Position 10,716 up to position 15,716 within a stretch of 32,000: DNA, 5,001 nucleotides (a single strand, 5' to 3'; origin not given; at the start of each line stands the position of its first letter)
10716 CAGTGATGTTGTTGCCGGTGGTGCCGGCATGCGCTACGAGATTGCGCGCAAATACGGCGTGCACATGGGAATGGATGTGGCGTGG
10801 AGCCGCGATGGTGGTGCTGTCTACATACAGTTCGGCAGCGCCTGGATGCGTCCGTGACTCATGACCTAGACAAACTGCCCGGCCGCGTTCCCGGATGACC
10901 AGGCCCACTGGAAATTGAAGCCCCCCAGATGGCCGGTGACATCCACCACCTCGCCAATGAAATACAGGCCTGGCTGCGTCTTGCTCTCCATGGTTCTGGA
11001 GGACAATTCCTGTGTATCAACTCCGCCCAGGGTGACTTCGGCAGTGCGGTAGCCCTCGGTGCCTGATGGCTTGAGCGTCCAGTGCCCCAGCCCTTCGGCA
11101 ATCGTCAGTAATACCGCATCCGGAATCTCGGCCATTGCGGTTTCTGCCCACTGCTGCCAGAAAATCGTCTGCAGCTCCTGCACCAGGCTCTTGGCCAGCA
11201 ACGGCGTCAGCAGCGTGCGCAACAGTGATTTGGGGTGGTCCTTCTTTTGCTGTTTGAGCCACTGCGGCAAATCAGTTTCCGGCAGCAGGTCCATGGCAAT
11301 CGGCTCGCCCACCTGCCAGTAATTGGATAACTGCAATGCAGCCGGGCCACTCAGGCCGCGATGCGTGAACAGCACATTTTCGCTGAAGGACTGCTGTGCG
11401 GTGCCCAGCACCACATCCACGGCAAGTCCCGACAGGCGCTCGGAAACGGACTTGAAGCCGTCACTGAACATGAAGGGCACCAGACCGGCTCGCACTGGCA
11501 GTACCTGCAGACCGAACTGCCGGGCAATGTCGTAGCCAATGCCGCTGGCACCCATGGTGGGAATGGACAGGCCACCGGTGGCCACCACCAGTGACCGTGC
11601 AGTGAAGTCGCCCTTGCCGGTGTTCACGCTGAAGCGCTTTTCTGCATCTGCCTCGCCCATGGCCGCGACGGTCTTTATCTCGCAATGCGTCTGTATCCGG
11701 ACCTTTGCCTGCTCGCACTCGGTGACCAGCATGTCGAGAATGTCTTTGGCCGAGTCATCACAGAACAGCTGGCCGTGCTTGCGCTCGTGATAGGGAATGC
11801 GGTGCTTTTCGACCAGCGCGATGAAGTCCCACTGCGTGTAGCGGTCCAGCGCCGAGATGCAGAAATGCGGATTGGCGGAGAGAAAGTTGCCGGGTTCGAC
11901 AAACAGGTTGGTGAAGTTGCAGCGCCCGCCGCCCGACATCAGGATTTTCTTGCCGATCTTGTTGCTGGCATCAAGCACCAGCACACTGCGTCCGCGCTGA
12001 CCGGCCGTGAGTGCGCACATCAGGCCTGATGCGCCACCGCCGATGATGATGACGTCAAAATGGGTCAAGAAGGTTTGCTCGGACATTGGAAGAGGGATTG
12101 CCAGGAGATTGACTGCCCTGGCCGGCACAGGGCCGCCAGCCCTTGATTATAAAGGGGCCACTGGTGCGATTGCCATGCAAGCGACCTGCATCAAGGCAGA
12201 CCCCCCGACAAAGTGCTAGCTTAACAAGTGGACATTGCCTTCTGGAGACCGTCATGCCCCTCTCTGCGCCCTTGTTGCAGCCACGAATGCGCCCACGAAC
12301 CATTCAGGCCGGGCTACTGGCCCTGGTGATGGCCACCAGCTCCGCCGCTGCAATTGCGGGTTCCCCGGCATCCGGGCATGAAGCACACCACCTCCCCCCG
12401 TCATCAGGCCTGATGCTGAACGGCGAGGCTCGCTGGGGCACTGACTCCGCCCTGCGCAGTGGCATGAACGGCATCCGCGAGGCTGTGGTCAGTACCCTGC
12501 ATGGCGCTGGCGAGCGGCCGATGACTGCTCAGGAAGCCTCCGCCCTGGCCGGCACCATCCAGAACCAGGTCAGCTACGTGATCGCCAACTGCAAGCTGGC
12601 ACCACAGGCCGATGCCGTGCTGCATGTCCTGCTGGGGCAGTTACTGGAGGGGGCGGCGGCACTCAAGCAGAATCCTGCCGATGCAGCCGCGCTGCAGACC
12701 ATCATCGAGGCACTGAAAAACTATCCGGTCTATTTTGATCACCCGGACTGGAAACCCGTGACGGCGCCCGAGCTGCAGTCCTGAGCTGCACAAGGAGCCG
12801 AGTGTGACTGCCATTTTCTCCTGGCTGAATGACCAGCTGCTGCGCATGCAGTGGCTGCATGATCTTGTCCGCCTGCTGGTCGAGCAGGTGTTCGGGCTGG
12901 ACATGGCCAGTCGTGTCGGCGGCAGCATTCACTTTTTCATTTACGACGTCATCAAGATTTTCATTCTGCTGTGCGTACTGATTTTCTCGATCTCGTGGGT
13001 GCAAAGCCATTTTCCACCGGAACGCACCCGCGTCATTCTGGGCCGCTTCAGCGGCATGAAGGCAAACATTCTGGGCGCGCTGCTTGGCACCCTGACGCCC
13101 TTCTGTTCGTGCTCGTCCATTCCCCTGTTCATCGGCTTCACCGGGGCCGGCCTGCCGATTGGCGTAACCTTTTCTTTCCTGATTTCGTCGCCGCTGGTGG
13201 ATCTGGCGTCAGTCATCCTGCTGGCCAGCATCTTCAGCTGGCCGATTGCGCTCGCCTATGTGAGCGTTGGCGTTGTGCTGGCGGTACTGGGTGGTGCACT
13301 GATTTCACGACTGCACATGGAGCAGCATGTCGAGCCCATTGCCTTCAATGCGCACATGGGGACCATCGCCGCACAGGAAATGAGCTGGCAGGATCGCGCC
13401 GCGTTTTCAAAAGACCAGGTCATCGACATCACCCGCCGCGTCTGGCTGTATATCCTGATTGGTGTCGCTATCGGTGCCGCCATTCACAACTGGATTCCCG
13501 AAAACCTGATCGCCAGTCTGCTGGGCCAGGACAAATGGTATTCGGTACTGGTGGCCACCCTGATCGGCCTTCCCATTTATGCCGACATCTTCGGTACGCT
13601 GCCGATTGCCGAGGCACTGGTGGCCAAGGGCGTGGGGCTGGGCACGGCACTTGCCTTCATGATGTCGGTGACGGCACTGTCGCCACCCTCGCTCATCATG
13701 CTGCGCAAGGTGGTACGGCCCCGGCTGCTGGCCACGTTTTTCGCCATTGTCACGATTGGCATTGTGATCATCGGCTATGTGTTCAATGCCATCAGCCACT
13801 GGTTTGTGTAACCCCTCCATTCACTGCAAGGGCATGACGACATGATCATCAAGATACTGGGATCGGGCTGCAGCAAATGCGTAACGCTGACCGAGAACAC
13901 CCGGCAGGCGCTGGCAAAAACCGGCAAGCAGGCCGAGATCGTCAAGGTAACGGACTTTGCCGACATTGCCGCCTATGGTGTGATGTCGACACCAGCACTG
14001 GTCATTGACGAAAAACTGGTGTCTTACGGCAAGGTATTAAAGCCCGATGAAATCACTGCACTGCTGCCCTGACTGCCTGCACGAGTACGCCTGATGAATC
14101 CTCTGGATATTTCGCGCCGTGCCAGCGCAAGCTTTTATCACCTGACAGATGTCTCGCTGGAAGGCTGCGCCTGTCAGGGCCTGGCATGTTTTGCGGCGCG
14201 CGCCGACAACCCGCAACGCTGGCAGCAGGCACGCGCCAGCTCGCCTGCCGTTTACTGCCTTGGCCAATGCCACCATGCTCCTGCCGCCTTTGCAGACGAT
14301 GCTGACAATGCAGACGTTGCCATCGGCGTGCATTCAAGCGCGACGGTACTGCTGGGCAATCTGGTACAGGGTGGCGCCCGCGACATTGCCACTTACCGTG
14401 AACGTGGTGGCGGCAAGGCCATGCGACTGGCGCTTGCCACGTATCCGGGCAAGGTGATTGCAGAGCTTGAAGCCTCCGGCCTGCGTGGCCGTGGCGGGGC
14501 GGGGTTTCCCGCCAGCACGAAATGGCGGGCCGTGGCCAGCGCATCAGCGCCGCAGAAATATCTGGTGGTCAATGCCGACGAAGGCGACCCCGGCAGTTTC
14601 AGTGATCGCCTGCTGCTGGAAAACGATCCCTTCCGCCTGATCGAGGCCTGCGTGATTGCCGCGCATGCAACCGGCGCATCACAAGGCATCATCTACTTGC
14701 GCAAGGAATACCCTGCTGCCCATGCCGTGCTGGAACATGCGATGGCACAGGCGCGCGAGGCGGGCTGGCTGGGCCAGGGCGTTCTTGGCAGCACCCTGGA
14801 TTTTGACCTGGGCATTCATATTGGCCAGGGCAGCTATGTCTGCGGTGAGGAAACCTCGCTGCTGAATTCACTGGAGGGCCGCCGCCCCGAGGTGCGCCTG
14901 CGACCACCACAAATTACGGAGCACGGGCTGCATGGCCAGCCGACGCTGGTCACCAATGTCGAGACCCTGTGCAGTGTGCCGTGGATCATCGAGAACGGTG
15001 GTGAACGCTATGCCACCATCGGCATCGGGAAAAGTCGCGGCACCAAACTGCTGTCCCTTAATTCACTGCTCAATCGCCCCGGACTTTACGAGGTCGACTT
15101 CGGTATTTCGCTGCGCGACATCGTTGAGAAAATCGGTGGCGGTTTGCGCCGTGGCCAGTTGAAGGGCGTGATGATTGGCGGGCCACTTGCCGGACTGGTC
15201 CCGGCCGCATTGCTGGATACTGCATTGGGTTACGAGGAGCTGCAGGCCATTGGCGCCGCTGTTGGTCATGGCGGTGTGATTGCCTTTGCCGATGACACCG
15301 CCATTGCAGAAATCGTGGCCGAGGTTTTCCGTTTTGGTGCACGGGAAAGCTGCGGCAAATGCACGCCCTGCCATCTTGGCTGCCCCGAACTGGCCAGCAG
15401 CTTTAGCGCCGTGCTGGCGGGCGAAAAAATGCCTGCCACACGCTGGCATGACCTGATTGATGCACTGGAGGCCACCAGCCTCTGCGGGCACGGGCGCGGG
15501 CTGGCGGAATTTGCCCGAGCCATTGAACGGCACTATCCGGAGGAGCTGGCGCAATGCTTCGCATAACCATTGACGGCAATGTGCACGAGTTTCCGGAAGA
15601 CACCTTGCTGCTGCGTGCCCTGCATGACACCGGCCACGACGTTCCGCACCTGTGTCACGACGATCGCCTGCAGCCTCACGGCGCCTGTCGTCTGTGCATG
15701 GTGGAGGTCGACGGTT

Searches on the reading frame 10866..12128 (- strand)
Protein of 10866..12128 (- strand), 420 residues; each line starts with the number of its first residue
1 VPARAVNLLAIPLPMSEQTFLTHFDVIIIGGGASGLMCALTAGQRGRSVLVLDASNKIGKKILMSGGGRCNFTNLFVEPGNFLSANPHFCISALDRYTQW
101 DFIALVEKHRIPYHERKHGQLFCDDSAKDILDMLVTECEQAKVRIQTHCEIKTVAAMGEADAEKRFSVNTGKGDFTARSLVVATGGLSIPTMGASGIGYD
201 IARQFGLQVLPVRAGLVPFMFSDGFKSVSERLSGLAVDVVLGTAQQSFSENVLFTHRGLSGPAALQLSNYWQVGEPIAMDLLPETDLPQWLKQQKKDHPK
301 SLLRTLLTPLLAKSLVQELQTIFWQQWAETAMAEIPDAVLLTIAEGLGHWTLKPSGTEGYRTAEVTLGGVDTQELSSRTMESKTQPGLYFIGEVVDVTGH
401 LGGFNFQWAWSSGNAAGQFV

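Call 22: search_protein_families(library=ncbifam, proteins=[window:10866-12128:-])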
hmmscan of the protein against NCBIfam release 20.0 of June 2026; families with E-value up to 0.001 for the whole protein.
window:10866-12128:- (420 aa): 54 families (the best 25 are shown)
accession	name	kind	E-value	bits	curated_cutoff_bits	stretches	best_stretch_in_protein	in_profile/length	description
TIGR00275.1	TIGR00275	subfamily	1e-119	400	183.8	1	26-418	1-401/401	aminoacetone oxidase family FAD-binding enzyme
TIGR03862.1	flavo_PP4765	subfamily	3.2e-14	52.6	242.65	1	48-418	3-369/376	TIGR03862 family flavoprotein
NF006130.0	PRK08274.1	equivalog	3.9e-08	32.5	369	1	23-57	5-39/467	FAD-dependent tricarballylate dehydrogenase TcuA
TIGR02032.1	GG-red-SF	subfamily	6.6e-08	32.6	158.8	1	24-189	1-150/297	geranylgeranyl reductase family protein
NF053676.1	4oxCHCAChcC1Cy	equivalog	4.7e-07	28.6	1000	1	23-67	1-45/528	4-oxocyclohexanecarboxylate 2-dehydrogenase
NF004789.0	PRK06134.1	subfamily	5.2e-07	28.6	747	1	17-67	6-56/581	FAD-dependent oxidoreductase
TIGR04018.1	Bthiol_YpdA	hypoth_equivalog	6.2e-07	28.5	339.9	0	25-56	1-32/316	YpdA family putative bacillithiol disulfide reductase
NF009477.0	PRK12843.1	equivalog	6.2e-07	28.2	758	1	22-68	15-61/578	FAD-dependent oxidoreductase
TIGR02352.1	thiamin_ThiO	equivalog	7.2e-07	28.6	250.8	0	128-193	151-212/351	glycine oxidase ThiO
NF040505.1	ArsO_flavin_mono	equivalog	1.3e-06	28.1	425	0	127-192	73-133/346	ArsO family NAD(P)H-dependent flavin-containing monooxygenase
TIGR01372.1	soxA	subfamily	1.3e-06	26.5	1164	1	17-64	162-209/996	sarcosine oxidase subunit alpha family protein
NF009476.0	PRK12839.1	equivalog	1.9e-06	26.3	940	1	22-75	7-60/572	FAD-dependent oxidoreductase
TIGR02485.1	CobZ_N-term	equivalog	2.2e-06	26.7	372.55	0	25-56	3-34/437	FAD-dependent tricarballylate dehydrogenase TcuA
NF009473.0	PRK12835.1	subfamily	2.6e-06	26.2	837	1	17-68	5-56/585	FAD-binding protein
TIGR01350.1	lipoamide_DH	equivalog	3.8e-06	25.9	408.8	1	23-59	1-36/461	dihydrolipoyl dehydrogenase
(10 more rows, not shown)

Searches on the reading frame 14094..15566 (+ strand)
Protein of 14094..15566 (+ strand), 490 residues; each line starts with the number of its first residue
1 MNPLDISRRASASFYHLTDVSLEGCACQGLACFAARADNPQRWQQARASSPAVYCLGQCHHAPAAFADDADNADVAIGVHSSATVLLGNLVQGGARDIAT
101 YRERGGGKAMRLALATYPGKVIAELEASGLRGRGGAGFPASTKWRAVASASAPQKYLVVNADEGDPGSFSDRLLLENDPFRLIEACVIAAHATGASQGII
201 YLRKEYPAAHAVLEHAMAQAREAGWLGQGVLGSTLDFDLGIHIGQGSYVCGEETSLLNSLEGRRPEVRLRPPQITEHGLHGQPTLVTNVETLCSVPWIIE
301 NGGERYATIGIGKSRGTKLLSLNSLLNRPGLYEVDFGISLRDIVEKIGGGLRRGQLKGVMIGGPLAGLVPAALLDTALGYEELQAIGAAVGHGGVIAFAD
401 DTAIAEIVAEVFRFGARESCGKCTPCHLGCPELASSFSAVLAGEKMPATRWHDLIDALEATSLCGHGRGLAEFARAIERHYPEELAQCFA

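Call 22: search_protein_families(library=ncbifam, proteins=[window:14094-15566:+])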
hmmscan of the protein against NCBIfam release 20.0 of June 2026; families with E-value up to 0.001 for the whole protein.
window:14094-15566:+ (490 aa): 6 families
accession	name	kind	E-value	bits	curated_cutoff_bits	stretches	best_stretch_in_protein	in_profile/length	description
TIGR01959.1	nuoF_fam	equivalog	8e-112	373.6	558.65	1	93-486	9-407/410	NADH-quinone oxidoreductase subunit NuoF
NF010120.0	PRK13596.1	equivalog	1.5e-86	290.7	389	1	88-484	10-412/433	NADH-quinone oxidoreductase subunit NuoF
NF008436.0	PRK11278.1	equivalog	8.3e-86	288.6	749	1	99-472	28-409/448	NADH-quinone oxidoreductase subunit NuoF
NF003454.1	PRK05035.1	equivalog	1.2e-10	40.5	345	1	118-220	123-222/556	electron transport complex subunit RsxC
TIGR04481.1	PR_assoc_PrdC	equivalog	1.6e-09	37.1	490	1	122-367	77-286/425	proline reductase-associated electron transfer protein PrdC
TIGR01945.1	rnfC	subfamily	3.1e-09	35.9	245.95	1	118-219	121-220/435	RnfABCDGE type electron transport complex subunit C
